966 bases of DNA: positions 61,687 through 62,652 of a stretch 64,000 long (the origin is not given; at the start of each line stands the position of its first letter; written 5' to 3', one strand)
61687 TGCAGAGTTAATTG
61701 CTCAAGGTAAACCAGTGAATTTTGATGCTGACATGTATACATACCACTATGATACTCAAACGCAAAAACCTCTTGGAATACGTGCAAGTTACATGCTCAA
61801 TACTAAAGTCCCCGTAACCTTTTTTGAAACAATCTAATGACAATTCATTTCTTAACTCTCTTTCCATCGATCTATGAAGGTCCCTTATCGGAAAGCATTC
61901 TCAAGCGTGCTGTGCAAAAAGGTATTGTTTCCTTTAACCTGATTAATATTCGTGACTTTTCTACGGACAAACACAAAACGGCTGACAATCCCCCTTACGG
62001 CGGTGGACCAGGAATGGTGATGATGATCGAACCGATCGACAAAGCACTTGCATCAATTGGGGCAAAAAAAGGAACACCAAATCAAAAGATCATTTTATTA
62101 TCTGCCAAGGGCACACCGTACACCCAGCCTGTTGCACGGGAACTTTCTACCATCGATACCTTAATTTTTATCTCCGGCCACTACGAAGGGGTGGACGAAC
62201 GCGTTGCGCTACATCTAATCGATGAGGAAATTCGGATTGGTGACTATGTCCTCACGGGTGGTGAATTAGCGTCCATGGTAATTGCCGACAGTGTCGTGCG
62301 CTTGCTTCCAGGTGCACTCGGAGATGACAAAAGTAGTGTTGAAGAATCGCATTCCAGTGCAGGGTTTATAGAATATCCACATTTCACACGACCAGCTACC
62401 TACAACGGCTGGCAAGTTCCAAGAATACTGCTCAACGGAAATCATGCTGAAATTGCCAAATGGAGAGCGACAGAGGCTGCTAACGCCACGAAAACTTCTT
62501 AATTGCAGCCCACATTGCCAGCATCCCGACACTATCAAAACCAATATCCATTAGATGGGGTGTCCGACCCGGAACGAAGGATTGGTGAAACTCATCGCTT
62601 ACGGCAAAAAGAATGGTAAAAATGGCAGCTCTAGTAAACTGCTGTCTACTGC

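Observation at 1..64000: One contiguous glycosylation island with about 16 GT-C-like polytopic membrane proteins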

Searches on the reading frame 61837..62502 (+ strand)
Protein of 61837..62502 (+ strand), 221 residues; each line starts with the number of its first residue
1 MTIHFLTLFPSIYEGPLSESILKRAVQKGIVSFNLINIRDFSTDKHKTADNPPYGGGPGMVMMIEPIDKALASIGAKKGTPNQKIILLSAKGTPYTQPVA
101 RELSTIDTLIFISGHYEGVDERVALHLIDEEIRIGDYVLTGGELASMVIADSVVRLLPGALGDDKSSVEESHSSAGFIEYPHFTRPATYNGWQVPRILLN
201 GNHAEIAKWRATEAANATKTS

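Call 12: search_protein_families(library=pfam, proteins=[window:61837-62502:+], max_evalue=0.001)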
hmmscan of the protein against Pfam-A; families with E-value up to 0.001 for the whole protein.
window:61837-62502:+ (221 aa): 1 family
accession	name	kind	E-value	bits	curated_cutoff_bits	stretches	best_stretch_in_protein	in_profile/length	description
PF01746.26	tRNA_m1G_MT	-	7.3e-56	189.4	27.3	1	23-219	2-191/195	tRNA (Guanine-1)-methyltransferase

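Call 21: find_related_loci(query=window:61837-62502:+, collection=genome_contigs, flank=10000)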
Query window:61837-62502:+ (221 aa) in genome_contigs; peptide patterns used: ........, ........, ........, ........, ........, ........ (x = any residue, [..] = any of these).
600 stretches matched a pattern (row limit reached: there are more); 595 encode a relative of the query (tblastn E <= 1e-3); the best 80 are kept; 80 distinct loci.
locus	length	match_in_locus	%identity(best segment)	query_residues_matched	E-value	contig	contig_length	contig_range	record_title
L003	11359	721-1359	54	1-213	6e-79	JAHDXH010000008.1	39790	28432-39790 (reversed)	MAG: Patescibacteria group bacterium isolate PAT3 NODE_1796_length_39790_cov_6.646508, whole genome shotgun sequence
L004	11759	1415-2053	54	1-213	7e-78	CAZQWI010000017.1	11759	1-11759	MAG TPA_asm: uncultured Pseudomonadales bacterium isolate SRP192927_co6_53 genome assembly, contig: NODE_13653_length_11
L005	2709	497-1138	53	1-218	1e-77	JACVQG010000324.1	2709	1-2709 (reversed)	MAG: Dehalococcoidia bacterium isolate B4_bin.11 scaffold_20684, whole genome shotgun sequence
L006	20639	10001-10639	54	1-213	1e-75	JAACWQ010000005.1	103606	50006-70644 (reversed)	MAG: Candidatus Paceibacterota bacterium isolate CG_2015-01t_44_17 CG_2015-01t_curated_scaffold_48, whole genome shotgun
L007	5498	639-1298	55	1-219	6e-76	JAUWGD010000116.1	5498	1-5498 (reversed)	MAG: Dehalococcoidales bacterium isolate CSMAG_2233 CSMAG_2233_k141_2590583_length_5498_cov_17.0000, whole genome shotgu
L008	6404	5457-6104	52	1-214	3e-75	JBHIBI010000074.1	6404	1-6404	MAG: Dehalococcoidia bacterium isolate K_2_bin.18 NODE_7458_length_6404_cov_9.787683, whole genome shotgun sequence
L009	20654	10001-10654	53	1-221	1e-74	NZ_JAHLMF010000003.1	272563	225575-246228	Geomonas diazotrophica strain Red69 scaffold3, whole genome shotgun sequence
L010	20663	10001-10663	54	1-218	1e-74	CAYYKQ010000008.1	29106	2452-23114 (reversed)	MAG TPA_asm: uncultured Anaerolineae bacterium isolate binchicken_co349_104 genome assembly, contig: NODE_283_length_291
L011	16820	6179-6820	51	1-218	8e-74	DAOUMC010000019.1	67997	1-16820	MAG TPA_asm: Dehalococcoidales bacterium isolate W31_74 k127_202673, whole genome shotgun sequence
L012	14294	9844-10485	51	1-219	3e-73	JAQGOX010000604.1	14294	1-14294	MAG: Verrucomicrobiales bacterium isolate RYN_624 scaffold_769453, whole genome shotgun sequence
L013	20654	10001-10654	52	1-221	4e-73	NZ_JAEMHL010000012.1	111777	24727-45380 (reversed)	Geomonas anaerohicana strain Red421 NODE_12_length_111777_cov_179.374718, whole genome shotgun sequence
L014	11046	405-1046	53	1-218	1e-72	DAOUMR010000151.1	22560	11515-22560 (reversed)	MAG TPA_asm: Dehalococcoidales bacterium isolate W73_240 k137_1430022, whole genome shotgun sequence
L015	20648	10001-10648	51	1-221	1e-72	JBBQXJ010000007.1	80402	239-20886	MAG: Verrucomicrobiota bacterium isolate Co_metawrap_2108 Cmw_2108_k141_7227810_length_80402_cov_13.0000, whole genome s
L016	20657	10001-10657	53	1-218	9e-73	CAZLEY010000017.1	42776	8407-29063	MAG TPA_asm: uncultured Dehalococcoidaceae bacterium isolate binchicken_co228_510 genome assembly, contig: NODE_991_leng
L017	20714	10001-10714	48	1-214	2e-72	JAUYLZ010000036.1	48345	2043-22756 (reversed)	MAG: bacterium isolate C24_metabat.bin.60 C24_k141_787678, whole genome shotgun sequence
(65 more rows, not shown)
